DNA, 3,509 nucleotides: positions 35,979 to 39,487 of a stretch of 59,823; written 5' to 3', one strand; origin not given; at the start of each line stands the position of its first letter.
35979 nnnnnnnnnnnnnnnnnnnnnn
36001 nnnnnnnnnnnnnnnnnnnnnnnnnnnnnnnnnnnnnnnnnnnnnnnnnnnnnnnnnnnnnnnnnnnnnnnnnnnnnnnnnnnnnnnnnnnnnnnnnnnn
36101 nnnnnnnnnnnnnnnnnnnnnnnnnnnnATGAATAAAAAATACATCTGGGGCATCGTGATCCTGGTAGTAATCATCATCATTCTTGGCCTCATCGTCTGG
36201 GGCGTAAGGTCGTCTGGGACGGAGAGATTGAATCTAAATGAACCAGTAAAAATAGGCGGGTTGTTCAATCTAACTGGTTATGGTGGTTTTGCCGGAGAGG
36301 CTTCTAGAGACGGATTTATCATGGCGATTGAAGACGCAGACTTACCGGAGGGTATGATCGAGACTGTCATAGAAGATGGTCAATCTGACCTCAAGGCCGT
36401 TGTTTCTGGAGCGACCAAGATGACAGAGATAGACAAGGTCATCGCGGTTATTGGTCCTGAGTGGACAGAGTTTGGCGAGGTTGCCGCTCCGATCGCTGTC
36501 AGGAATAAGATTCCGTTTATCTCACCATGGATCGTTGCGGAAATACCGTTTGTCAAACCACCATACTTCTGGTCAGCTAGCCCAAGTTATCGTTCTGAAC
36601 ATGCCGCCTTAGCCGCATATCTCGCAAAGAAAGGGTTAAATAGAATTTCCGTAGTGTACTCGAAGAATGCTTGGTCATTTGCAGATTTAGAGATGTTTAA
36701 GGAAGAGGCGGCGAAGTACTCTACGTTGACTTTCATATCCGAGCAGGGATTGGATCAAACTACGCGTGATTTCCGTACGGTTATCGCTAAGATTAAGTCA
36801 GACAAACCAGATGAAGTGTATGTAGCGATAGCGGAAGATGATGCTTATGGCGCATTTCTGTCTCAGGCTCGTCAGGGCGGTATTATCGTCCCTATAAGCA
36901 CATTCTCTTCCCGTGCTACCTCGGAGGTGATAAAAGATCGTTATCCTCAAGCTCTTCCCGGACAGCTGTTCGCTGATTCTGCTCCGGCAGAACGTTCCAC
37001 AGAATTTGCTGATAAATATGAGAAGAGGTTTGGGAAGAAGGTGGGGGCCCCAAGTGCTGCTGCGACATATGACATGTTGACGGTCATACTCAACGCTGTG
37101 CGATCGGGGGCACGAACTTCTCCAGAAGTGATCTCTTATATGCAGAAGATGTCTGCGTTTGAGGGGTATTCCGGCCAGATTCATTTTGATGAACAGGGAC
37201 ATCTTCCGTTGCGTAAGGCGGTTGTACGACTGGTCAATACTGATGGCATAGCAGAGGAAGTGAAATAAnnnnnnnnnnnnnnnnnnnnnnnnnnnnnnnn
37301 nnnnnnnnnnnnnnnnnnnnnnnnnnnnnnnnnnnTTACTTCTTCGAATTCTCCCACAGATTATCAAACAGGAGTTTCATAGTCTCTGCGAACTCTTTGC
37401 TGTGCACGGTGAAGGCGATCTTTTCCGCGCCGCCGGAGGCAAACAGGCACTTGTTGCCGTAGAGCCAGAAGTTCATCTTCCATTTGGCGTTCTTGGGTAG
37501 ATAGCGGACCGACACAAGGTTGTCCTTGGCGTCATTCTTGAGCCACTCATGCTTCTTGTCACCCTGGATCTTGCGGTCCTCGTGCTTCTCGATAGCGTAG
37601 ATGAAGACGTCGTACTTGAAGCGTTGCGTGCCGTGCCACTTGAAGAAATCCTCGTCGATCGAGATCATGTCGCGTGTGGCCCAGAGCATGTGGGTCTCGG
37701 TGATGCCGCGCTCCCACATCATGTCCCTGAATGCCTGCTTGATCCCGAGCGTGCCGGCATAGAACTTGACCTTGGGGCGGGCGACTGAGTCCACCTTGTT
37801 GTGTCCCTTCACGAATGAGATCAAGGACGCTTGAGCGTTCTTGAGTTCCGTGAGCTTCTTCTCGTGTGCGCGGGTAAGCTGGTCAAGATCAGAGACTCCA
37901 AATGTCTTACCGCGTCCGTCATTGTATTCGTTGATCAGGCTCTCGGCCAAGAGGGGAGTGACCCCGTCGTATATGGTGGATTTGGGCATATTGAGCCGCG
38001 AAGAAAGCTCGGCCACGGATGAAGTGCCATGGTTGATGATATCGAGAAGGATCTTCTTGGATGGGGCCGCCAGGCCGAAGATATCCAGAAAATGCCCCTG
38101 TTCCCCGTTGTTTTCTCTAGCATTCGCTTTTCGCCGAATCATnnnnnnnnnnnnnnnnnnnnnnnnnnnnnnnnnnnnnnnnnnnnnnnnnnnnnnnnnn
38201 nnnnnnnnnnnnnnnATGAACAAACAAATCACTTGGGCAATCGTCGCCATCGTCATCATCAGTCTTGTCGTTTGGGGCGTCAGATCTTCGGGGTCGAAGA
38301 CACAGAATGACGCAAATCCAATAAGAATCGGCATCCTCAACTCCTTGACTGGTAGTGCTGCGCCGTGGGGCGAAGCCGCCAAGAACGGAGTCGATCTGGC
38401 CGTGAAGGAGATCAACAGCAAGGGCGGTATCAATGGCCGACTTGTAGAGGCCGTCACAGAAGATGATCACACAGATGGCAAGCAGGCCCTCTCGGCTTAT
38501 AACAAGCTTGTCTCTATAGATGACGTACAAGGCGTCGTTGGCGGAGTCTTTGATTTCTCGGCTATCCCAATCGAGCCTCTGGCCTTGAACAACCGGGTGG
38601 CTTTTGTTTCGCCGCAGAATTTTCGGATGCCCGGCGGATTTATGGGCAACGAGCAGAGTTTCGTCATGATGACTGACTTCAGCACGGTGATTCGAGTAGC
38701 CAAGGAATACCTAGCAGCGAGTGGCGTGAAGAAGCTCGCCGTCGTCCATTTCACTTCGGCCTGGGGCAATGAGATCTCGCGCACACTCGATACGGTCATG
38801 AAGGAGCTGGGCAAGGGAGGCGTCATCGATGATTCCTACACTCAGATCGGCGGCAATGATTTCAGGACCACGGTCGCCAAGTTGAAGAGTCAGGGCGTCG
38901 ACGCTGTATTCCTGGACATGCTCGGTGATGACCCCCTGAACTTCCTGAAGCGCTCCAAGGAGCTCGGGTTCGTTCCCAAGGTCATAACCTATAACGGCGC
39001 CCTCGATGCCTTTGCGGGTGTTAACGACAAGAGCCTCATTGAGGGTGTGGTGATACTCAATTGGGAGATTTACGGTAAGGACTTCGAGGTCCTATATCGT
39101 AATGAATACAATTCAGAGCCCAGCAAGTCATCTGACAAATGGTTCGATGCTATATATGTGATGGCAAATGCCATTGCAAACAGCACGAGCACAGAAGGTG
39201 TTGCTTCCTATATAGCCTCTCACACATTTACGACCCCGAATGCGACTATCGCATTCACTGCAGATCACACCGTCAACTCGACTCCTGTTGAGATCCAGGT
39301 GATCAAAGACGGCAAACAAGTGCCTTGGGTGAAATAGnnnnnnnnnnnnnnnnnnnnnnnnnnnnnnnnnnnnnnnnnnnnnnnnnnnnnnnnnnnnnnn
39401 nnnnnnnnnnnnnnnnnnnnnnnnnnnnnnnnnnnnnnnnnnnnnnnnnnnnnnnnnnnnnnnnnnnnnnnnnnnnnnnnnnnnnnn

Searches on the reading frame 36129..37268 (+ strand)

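Call 7: search_protein_families(library=pfam, proteins=[window:36129-37268:+], max_evalue=0.01)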
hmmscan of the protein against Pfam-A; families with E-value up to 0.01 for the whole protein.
window:36129-37268:+ (379 aa): 3 families
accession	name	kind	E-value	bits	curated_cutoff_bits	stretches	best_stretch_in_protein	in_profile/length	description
PF13458.12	Peripla_BP_6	-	2.6e-42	146.2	31.7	1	39-370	1-339/343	Periplasmic binding protein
PF13433.12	Peripla_BP_5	-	2.1e-19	70.3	27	2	159-376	122-343/363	Periplasmic binding protein domain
PF01094.35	ANF_receptor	-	7.5e-19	68.4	25.4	1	72-362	20-344/353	Receptor family ligand binding region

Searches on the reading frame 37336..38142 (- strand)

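Call 57: search_protein_families(library=pfam, proteins=[window:37336-38142:-], max_evalue=0.01)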
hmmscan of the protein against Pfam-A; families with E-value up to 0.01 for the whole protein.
window:37336-38142:- (268 aa): 1 family
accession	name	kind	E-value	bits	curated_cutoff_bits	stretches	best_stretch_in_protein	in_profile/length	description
PF01978.25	TrmB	-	0.00021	21.5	25.6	1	20-70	2-52/68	Sugar-specific transcriptional regulator TrmB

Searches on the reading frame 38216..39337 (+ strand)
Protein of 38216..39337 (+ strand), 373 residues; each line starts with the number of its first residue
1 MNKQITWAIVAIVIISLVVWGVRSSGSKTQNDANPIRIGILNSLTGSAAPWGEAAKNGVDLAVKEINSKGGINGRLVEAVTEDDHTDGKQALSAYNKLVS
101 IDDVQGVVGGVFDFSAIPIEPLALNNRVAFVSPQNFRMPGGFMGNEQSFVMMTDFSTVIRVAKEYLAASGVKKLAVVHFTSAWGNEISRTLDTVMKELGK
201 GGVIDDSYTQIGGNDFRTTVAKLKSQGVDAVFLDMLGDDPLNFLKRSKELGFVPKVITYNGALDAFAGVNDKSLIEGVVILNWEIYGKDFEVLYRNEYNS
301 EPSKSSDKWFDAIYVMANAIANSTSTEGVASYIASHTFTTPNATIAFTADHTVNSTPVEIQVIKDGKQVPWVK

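Call 29: find_encoding_contigs(protein=window:38216-39337:+, flank=10000, max_places=1)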
Protein window:38216-39337:+ (373 aa): no gene with exactly this product is on record in the collection.
